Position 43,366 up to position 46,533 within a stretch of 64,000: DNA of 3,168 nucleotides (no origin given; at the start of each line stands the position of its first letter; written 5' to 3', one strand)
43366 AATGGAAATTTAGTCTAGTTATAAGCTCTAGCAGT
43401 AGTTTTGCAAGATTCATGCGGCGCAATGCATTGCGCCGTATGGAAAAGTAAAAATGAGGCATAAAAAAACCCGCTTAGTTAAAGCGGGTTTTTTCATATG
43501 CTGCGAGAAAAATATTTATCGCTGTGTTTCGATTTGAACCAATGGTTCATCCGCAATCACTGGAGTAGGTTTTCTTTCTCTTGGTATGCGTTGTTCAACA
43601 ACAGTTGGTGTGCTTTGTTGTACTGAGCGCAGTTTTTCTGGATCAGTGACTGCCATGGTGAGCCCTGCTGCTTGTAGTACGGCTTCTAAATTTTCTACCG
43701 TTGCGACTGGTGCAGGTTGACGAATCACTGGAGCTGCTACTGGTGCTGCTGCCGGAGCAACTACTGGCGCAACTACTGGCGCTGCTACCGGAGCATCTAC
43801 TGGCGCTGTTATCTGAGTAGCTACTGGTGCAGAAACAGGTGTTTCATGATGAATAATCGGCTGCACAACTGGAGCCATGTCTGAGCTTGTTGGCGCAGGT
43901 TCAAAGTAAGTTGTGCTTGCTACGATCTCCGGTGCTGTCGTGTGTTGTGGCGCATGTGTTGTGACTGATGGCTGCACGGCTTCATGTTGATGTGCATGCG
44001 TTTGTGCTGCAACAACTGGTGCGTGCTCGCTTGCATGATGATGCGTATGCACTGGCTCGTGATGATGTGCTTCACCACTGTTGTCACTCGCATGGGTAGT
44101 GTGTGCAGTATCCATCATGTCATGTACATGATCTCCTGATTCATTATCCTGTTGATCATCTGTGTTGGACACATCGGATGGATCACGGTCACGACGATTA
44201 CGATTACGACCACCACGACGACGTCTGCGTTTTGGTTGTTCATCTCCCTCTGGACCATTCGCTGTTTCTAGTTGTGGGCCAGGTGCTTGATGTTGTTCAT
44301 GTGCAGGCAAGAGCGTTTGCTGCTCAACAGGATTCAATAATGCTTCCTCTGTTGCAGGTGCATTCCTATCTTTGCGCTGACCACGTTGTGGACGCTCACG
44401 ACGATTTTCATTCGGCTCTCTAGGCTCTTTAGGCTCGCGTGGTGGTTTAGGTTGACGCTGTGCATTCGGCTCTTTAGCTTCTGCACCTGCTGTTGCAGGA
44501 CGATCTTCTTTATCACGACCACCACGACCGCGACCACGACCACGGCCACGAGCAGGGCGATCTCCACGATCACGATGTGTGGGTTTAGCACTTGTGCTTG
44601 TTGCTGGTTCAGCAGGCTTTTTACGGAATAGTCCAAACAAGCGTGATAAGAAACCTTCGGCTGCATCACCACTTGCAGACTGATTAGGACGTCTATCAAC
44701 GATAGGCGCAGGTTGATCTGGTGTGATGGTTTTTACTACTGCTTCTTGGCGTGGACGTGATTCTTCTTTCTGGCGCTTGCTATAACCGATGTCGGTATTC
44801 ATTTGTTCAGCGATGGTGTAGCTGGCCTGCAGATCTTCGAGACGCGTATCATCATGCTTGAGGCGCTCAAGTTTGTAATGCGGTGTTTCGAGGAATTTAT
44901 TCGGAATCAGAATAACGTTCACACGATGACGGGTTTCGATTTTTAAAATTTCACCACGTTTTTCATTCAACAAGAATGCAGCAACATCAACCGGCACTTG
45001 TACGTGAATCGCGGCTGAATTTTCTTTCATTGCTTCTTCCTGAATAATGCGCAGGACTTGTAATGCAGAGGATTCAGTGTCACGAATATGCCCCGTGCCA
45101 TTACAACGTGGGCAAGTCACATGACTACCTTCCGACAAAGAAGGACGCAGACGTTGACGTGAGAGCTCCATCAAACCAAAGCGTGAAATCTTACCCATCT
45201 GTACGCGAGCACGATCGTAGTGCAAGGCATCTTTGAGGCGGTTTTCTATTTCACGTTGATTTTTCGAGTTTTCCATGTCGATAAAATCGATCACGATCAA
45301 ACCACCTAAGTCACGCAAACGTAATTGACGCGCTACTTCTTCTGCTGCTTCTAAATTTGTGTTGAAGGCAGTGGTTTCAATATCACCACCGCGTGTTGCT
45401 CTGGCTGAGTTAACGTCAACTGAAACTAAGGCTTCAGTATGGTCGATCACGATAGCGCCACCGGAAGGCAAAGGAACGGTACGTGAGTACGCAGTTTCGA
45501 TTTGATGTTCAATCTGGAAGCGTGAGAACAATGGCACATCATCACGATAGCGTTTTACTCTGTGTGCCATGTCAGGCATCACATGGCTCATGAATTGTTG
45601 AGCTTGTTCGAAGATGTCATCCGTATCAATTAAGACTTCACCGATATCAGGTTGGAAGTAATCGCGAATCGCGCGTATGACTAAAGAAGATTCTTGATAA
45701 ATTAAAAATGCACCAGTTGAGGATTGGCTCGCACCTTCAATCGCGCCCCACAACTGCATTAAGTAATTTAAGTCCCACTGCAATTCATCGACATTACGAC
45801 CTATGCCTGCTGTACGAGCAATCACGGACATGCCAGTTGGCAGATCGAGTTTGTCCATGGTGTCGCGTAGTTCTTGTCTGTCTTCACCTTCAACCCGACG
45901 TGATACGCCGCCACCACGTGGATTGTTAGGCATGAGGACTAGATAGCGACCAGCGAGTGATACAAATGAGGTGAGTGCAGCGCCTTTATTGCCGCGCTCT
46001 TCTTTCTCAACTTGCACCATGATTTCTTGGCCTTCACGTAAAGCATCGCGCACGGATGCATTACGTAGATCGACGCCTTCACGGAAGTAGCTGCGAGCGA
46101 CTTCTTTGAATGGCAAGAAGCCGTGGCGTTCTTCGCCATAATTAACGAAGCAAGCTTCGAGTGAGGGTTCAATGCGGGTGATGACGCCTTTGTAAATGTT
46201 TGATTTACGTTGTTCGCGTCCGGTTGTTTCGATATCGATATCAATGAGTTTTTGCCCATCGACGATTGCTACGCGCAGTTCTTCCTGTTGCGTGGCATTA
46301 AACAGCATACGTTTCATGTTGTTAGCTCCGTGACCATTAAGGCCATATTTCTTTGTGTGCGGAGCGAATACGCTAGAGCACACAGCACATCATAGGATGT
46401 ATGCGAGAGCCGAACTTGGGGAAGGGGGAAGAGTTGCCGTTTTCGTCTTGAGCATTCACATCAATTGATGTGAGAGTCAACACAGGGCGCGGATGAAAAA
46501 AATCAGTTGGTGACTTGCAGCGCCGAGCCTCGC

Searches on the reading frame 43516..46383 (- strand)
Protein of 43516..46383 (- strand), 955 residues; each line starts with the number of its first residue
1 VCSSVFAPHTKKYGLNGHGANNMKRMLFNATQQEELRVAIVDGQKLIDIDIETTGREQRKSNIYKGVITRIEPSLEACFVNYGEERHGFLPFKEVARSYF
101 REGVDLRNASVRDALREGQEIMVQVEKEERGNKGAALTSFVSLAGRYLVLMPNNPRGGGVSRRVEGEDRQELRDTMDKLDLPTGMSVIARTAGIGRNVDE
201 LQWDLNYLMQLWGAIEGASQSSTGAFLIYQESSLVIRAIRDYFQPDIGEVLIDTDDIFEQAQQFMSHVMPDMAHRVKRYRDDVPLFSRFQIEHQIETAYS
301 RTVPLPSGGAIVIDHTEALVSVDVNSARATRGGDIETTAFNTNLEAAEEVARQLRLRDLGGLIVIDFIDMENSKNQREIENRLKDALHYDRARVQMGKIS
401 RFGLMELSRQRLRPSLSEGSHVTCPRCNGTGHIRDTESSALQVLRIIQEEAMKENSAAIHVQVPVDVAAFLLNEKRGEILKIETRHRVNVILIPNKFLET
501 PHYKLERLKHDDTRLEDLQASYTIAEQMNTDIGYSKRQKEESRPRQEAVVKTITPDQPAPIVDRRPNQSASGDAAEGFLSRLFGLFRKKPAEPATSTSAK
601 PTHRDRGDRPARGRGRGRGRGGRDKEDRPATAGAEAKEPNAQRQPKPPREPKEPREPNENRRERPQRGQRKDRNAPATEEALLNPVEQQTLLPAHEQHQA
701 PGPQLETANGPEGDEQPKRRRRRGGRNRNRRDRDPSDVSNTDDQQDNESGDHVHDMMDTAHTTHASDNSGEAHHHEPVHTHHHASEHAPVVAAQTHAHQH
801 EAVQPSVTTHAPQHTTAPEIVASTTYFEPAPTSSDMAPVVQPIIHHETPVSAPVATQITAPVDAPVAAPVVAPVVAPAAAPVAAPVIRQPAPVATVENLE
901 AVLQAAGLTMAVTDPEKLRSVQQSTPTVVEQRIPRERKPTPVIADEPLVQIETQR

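Call 82: search_protein_families(library=pfam, proteins=[window:43516-46383:-], max_evalue=0.001)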
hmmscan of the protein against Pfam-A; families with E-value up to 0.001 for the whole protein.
window:43516-46383:- (955 aa): 3 families
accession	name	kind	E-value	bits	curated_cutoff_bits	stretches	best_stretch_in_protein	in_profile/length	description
PF10150.14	RNase_E_G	-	2.7e-98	329.1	25.5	1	142-411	1-269/270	Ribonuclease E/G family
PF20833.2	RNase_E_G_Thio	-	1.6e-33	115.2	26.8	1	423-507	1-85/86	RNase E/G, Thioredoxin-like domain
PF00575.29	S1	-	3.6e-08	34.1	22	1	59-137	3-71/74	S1 RNA binding domain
